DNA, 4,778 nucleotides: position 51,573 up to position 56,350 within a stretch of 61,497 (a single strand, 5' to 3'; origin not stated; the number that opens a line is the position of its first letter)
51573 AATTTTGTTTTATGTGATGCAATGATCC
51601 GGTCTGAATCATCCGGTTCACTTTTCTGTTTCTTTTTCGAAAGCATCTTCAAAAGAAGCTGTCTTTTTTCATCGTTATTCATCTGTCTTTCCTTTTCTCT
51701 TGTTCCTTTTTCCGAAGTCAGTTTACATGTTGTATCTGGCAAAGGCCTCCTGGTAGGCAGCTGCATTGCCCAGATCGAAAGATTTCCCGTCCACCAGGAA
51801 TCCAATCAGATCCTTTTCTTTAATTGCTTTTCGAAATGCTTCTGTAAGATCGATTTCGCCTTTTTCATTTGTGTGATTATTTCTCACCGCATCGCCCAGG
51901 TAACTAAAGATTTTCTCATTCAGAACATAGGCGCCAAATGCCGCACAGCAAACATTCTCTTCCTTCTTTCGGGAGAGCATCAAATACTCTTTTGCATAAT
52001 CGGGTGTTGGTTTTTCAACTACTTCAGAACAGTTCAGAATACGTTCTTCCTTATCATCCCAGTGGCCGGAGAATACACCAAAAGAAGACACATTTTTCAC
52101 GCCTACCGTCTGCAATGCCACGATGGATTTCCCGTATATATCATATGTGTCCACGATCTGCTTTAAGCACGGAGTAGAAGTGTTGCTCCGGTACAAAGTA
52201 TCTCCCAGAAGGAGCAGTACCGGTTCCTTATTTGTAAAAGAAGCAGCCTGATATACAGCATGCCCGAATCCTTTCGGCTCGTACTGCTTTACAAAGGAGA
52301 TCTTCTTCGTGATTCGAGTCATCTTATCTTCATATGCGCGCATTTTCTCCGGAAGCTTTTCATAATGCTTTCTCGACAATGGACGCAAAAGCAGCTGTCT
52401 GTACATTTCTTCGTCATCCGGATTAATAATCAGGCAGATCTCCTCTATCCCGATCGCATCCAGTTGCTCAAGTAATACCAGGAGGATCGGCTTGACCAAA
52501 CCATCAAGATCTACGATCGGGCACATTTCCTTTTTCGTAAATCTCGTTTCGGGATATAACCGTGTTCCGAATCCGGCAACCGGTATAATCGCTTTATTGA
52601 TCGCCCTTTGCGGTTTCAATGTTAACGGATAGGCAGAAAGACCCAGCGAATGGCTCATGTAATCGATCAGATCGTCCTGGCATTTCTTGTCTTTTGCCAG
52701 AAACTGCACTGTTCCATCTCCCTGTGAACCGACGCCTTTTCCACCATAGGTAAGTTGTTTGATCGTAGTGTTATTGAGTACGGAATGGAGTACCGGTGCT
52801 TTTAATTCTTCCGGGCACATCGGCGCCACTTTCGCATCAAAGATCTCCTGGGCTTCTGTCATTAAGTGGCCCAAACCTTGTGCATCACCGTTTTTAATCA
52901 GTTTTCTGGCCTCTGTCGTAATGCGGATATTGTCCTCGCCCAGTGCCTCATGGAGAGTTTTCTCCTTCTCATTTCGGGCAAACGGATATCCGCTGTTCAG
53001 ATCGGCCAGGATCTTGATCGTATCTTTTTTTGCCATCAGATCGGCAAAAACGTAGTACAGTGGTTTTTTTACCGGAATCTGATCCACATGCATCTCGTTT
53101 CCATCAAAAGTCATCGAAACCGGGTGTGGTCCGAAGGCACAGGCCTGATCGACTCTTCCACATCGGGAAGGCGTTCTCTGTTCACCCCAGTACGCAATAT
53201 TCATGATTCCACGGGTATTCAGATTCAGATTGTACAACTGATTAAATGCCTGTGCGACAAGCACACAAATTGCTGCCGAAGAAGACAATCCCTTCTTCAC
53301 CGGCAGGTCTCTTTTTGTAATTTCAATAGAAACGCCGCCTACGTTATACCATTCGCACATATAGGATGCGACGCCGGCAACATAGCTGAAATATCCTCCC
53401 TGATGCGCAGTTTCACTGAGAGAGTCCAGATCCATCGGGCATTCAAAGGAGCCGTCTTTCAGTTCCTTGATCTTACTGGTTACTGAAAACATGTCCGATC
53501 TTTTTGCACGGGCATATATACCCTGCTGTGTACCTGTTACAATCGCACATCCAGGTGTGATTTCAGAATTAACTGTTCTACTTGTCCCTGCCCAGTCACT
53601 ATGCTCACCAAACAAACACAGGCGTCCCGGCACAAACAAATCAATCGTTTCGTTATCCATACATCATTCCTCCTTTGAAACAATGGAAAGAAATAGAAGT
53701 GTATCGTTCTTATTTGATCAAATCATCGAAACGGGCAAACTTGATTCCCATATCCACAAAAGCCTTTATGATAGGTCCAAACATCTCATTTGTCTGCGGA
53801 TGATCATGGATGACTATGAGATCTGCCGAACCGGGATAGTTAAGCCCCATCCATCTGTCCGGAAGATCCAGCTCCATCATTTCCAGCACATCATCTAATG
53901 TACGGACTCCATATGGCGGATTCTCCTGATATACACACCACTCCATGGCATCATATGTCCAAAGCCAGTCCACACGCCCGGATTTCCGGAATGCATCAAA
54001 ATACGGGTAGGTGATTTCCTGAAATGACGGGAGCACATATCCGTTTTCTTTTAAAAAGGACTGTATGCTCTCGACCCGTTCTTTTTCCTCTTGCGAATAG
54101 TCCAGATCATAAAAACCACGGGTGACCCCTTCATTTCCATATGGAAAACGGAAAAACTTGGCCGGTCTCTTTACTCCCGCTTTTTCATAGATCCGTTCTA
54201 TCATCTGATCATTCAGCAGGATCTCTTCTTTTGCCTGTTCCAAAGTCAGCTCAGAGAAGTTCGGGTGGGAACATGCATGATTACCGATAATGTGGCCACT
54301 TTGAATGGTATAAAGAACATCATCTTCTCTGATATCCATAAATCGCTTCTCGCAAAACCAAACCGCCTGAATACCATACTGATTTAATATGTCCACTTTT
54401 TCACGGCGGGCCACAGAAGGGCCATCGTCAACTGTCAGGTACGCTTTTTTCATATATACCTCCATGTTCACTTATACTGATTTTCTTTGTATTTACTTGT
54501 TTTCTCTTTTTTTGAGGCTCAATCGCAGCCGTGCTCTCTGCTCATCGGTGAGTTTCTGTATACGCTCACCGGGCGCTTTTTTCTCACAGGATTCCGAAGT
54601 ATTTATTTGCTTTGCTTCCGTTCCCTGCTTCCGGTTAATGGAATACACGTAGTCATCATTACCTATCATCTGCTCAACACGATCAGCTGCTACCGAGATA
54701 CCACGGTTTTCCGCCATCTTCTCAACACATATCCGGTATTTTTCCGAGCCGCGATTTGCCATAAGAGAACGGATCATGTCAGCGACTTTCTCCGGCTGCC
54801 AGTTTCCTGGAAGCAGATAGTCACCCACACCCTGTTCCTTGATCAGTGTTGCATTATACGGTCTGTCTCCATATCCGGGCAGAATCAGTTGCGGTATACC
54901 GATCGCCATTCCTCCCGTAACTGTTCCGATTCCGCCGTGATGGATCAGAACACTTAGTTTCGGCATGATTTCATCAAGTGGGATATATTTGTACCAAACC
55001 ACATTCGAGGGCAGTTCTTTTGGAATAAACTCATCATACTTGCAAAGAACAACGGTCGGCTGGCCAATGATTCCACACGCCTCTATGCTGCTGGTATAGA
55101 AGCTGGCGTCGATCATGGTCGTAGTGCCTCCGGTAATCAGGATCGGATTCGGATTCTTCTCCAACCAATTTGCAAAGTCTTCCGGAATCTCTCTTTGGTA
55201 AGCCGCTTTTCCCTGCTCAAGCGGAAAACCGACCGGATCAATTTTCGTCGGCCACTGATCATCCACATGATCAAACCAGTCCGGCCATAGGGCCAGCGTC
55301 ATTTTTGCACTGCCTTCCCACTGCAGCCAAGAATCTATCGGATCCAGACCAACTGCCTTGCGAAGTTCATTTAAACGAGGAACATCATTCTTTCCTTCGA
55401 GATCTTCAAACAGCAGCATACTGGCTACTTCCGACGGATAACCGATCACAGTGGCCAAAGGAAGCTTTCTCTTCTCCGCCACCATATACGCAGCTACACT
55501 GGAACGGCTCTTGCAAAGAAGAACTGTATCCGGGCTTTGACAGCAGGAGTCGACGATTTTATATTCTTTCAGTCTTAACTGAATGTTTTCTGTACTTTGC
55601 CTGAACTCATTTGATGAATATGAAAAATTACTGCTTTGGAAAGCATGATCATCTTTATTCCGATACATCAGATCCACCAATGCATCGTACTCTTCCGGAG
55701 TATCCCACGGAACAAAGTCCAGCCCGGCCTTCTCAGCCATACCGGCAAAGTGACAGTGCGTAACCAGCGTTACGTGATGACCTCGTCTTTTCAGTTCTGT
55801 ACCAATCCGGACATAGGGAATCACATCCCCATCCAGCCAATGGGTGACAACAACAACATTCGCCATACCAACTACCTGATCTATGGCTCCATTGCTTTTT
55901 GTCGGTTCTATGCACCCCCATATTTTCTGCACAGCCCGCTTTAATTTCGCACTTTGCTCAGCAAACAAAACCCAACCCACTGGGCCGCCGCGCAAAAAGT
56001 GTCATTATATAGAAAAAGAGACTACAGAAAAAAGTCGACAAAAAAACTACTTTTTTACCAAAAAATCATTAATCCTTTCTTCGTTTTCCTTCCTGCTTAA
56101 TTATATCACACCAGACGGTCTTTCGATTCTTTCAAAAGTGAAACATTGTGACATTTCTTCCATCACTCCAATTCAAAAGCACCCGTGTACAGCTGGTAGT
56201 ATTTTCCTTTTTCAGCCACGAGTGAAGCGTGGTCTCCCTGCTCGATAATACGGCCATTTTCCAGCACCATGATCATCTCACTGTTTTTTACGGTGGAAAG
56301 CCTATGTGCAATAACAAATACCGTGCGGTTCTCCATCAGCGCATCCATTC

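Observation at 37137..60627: Compact glyco-NRPS gene cluster combining peptide assembly, sugar activation, two glycosyltransferases, a NodB-type deacetylase and a dedicated exporter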

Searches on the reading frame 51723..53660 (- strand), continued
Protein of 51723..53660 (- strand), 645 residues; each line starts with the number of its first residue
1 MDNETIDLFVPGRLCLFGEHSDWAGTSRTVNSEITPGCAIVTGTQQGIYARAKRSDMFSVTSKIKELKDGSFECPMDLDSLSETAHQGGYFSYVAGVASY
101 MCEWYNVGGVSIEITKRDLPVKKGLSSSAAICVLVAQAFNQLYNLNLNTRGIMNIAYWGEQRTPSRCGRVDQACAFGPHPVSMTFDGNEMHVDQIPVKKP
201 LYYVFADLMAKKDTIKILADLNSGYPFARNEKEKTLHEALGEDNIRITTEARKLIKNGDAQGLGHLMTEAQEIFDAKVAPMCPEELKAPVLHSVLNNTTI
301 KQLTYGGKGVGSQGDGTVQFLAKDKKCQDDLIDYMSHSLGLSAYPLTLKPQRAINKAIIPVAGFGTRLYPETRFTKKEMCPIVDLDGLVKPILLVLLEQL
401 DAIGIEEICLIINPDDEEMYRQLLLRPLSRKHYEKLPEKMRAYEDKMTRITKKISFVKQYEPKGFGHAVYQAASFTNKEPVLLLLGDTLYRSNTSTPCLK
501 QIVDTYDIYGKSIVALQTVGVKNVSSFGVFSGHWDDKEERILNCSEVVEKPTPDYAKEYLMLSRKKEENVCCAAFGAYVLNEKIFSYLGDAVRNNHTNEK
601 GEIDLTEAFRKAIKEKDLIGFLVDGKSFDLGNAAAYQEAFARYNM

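Call 24: search_solved_structures(query=window:51723-53660:-, max_evalue=0.001)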
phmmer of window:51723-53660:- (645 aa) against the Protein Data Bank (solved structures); distinct sequences matched with E-value up to 0.001: 46.
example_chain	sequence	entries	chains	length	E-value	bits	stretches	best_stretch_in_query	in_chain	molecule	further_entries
7o2n_A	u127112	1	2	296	1.3e-33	119.4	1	352-634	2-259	Probable UTP--glucose-1-phosphate uridylyltransferase YngB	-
7b1r_A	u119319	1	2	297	1.3e-33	119.4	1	352-634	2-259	Probable UTP--glucose-1-phosphate uridylyltransferase YngB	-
3juj_A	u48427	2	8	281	1.7e-28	102.5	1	354-643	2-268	UDP-glucose pyrophosphorylase (GalU)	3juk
5vct_A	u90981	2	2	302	2.6e-26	95.3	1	353-642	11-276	UTP--glucose-1-phosphate uridylyltransferase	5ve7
5i1f_A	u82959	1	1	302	9.1e-26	93.5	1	354-642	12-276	UTP--glucose-1-phosphate uridylyltransferase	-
5j49_A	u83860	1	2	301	2.7e-25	91.9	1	354-642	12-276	UTP--glucose-1-phosphate uridylyltransferase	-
8f73_A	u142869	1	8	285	1.7e-24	89.3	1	348-639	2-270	UTP--glucose-1-phosphate uridylyltransferase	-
9o90_A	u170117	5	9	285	2.7e-24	88.6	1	353-638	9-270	UTP--glucose-1-phosphate uridylyltransferase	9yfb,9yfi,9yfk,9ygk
2ux8_A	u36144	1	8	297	9.2e-21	76.9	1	346-639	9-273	GLUCOSE-1-PHOSPHATE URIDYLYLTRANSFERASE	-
6mnu_A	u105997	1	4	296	1.7e-19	72.8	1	356-644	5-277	UTP--glucose-1-phosphate uridylyltransferase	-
2e3d_A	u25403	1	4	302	3e-19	71.9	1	353-644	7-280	UTP--glucose-1-phosphate uridylyltransferase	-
4d48_A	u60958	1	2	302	1.3e-17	66.5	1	353-644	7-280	GLUCOSE-1-PHOSPHATE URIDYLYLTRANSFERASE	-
2pa4_A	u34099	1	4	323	3.2e-16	61.9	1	352-640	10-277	UTP-GLUCOSE-1-PHOSPHATE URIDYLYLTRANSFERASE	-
6knj_A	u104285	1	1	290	1.8e-15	59.4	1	354-644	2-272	UTP--glucose-1-phosphate uridylyltransferase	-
6ikx_A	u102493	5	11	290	4.6e-15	58.1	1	354-644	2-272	UTP--glucose-1-phosphate uridylyltransferase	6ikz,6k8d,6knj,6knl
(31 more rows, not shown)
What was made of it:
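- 51723..53660 (-): Fusion of a GalK-family sugar-1-kinase with a GalU-type UTP:sugar-1-phosphate uridylyltransferase. It would supply UDP-sugar from free sugar and is a lineage-specific accessory. YngB/GalU 1.3e-33 and galactokinase 7e-11 in the PDB (call 24).
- On GalK-type sugar-1-kinase fused to a GalU-type uridylyltransferase: PDB matches to YngB/GalU at 1.3e-33 and galactokinase at 7e-11 (call 24).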

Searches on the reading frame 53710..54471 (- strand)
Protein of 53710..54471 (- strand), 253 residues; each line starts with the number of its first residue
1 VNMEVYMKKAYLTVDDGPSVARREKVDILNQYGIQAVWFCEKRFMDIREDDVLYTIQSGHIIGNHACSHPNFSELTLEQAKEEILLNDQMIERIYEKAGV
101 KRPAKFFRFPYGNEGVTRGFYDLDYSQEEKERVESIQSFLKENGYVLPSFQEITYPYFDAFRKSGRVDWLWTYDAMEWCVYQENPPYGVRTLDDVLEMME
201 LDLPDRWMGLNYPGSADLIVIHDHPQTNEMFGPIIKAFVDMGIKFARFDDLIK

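Call 3: search_protein_families(library=pfam, proteins=[window:53710-54471:-])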
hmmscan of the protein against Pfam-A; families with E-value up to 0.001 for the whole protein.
window:53710-54471:- (253 aa): 1 family
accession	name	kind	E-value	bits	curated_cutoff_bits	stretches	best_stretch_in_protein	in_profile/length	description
PF01522.26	Polysacc_deac_1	-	3.3e-20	72.7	23.1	1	8-113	7-107/124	Polysaccharide deacetylase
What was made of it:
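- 53710..54453 (-): Cytoplasmic CE4 (NodB-type) de-N-acetylase, 247 aa from ATG 54453. The ORF is open back to GTG 54471. PF01522 3.3e-20 (call 3).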

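Call 9: search_protein_families(library=ncbifam, proteins=[window:53710-54471:-])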
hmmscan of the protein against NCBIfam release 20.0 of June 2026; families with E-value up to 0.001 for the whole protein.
window:53710-54471:- (253 aa): 7 families
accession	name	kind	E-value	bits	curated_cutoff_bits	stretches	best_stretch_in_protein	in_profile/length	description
TIGR02884.1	spore_pdaA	equivalog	5.5e-14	52.4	298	1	7-113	36-139/224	delta-lactam-biosynthetic de-N-acetylase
NF045820.1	PgAcgDacpgdA_Strep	equivalog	2e-13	50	800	1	8-113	268-369/463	peptidoglycan-N-acetylglucosamine deacetylase PgdA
TIGR02764.1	spore_ybaN_pdaB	equivalog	5.8e-13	49.1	237.4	1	8-113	6-107/191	polysaccharide deacetylase family sporulation protein PdaB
NF045821.1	PgAcgDacpgdA1_Bac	equivalog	2.1e-12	46.5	400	1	11-113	91-189/282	peptidoglycan-N-acetylglucosamine deacetylase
TIGR04243.1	nodulat_NodB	equivalog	1.7e-11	44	240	1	8-113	2-104/197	chitooligosaccharide deacetylase NodB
NF045822.1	PgAcgDacpgdA2_Bac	equivalog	1.6e-10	40.8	400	1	8-112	70-169/274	peptidoglycan-N-acetylglucosamine deacetylase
TIGR02873.1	spore_ylxY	hypoth_equivalog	4.4e-09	36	391.5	1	26-97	104-175/268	probable sporulation protein, polysaccharide deacetylase family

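Call 25: search_solved_structures(query=window:53710-54471:-, max_evalue=0.001)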
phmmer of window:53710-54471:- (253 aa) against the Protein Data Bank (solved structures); distinct sequences matched with E-value up to 0.001: 29.
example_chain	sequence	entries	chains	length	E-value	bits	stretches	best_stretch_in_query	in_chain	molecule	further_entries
2c1g_A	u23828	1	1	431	9.9e-12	48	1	7-113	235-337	PEPTIDOGLYCAN GLCNAC DEACETYLASE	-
2c1i_A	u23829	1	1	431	4.9e-11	45.7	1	7-113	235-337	PEPTIDOGLYCAN GLCNAC DEACETYLASE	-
2j13_A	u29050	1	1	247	2.9e-10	43.2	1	7-112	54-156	POLYSACCHARIDE DEACETYLASE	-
5o6y_A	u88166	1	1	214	1.4e-09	41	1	10-113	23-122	Peptidoglycan N-acetylglucosamine deacetylase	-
7y51_A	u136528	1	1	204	4.7e-09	39.2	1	8-113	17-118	Predicted xylanase/chitin deacetylase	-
5o6y_B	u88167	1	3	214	1.3e-08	37.8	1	10-112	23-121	Peptidoglycan N-acetylglucosamine deacetylase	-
7fbw_A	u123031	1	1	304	1.7e-08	37.4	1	8-113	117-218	Predicted xylanase/chitin deacetylase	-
4l1g_A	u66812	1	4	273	2.2e-08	37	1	10-112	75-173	Peptidoglycan N-acetylglucosamine deacetylase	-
6h8l_A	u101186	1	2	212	2.6e-08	36.8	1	8-113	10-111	Peptidoglycan-N-acetylmuramic acid deacetylase PdaC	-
2cc0_A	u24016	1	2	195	9e-08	35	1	12-125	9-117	ACETYL-XYLAN ESTERASE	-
6h8n_A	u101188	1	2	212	1.8e-07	34.1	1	8-113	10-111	Peptidoglycan-N-acetylmuramic acid deacetylase PdaC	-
1ny1_A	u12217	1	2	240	5.9e-07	32.4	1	8-111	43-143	Probable polysaccharide deacetylase pdaA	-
1w1a_1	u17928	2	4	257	7.2e-07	32.1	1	8-111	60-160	PROBABLE POLYSACCHARIDE DEACETYLASE PDAA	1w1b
1w17_A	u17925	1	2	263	7.7e-07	32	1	8-111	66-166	PROBABLE POLYSACCHARIDE DEACETYLASE PDAA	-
5lfz_A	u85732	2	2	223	8.9e-07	31.8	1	10-116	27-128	ArCE4A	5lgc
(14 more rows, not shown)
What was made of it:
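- CE4 enzymes are usually cell-wall enzymes (call 25).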

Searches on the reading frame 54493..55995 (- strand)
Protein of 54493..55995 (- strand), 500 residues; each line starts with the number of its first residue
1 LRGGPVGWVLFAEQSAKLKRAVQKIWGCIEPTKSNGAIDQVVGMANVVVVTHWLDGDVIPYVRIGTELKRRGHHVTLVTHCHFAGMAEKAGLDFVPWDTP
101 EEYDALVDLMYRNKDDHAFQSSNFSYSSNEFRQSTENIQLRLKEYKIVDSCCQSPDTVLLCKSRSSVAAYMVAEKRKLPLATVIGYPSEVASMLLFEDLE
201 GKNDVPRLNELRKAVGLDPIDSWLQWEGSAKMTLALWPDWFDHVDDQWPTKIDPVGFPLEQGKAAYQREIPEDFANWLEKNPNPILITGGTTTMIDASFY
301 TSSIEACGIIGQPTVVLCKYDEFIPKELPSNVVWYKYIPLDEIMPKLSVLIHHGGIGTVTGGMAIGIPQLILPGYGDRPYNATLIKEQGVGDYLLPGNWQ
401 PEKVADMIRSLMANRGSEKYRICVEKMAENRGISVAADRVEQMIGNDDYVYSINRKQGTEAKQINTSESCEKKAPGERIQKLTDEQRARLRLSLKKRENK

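Call 3: search_protein_families(library=pfam, proteins=[window:54493-55995:-])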
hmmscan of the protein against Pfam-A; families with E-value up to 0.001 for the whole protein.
window:54493-55995:- (500 aa): 4 families
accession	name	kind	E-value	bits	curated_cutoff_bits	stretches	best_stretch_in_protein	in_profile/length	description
PF06722.18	EryCIII-like_C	-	6.9e-15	55.7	31.7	1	326-430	27-128/145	Erythromycin biosynthesis protein CIII-like, C-terminal domain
PF00201.24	UDPGT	-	4.6e-09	36.1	19.5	1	311-398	303-392/499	UDP-glucoronosyl and UDP-glucosyl transferase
PF03033.26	Glyco_transf_28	-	7.1e-06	26.6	26.2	1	56-181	10-125/139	Glycosyltransferase family 28 N-terminal domain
PF04101.22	Glyco_tran_28_C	-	3.5e-05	24.3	22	1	330-417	54-146/166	Glycosyltransferase family 28 C-terminal domain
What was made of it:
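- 54493..55866 (-): GT1a: GT-B family-1 glycosyltransferase (457 aa). It pairs with CE4, so it is the candidate HexNAc transferase. Its C-terminal extension ends in a basic helix (54496-54555). EryCIII-like_C 6.9e-15 and UDPGT 4.6e-09 (call 3).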

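Call 9: search_protein_families(library=ncbifam, proteins=[window:54493-55866:-])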
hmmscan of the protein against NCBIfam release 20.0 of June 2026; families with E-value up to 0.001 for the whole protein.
window:54493-55866:- (457 aa): 5 families
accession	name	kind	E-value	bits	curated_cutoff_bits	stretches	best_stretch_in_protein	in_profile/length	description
TIGR01426.2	MGT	subfamily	1.4e-23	83.6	260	1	13-400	7-390/393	macrolide family glycosyltransferase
TIGR04516.1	glycosyl_450act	subfamily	1.3e-17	64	440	1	283-371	295-383/418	activator-dependent family glycosyltransferase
NF033129.1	macro_glyco_Mgt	subfamily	1.5e-10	40.7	700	1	242-400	229-391/393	macrolide-inactivating glycosyltransferase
NF000354.1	glycotrans_Rgt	equivalog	1.8e-07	30.6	800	1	225-349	226-351/411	rifamycin-inactivating glycosyltransferase Rgt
NF000362.1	self_GT_OleI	exception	9.2e-07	28.4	700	1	283-401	301-420/424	OleI family self-immunity macrolide glycosyltransferase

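Call 22: search_solved_structures(query=window:54493-55866:-, max_evalue=0.001)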
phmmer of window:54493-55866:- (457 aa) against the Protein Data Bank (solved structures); distinct sequences matched with E-value up to 0.001: 52.
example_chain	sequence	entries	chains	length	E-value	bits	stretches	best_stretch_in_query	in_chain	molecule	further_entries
3otg_A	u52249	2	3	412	8e-19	71.1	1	282-384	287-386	CalG1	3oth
5xvm_A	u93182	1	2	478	9.1e-16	61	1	284-398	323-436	Sterol 3-beta-glucosyltransferase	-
5gl5_A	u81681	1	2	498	1e-15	60.8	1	284-398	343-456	Sterol 3-beta-glucosyltransferase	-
5du2_A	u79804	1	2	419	2.5e-14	56.2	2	239-400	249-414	EspG2 glycosyltransferase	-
4ldp_A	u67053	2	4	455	6e-12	48.4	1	283-369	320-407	NDP-forosamyltransferase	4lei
3ia7_A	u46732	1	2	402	1.2e-11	47.4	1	280-402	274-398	CalG4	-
3wad_A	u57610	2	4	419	7e-11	44.9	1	230-372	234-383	Glycosyltransferase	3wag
3rsc_A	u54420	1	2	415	2.3e-10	43.2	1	242-355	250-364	CalG2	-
3iaa_A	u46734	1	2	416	2.3e-10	43.2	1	242-355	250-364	CalG2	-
10zg_A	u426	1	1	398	5.4e-10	42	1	235-371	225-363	Glycosyl transferase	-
8h5d_A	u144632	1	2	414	6.8e-10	41.6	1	229-398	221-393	Glycosyltransferase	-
7vm0_A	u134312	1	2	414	7.4e-10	41.5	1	230-399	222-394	Glycosyl transferase family 1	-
2iya_A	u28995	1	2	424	1.2e-09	40.8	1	244-401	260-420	OLEANDOMYCIN GLYCOSYLTRANSFERASE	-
6j31_A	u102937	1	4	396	2.9e-08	36.2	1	282-398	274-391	kcn28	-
6j32_A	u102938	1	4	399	3e-08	36.2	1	282-398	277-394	Kcn28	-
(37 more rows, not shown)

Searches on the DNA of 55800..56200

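Call 60: search_rna_families(source=window, start=55800, end=56200, threshold=evalue, max_evalue=1)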
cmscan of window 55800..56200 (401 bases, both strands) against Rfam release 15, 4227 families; matches with E-value up to 1: 0.
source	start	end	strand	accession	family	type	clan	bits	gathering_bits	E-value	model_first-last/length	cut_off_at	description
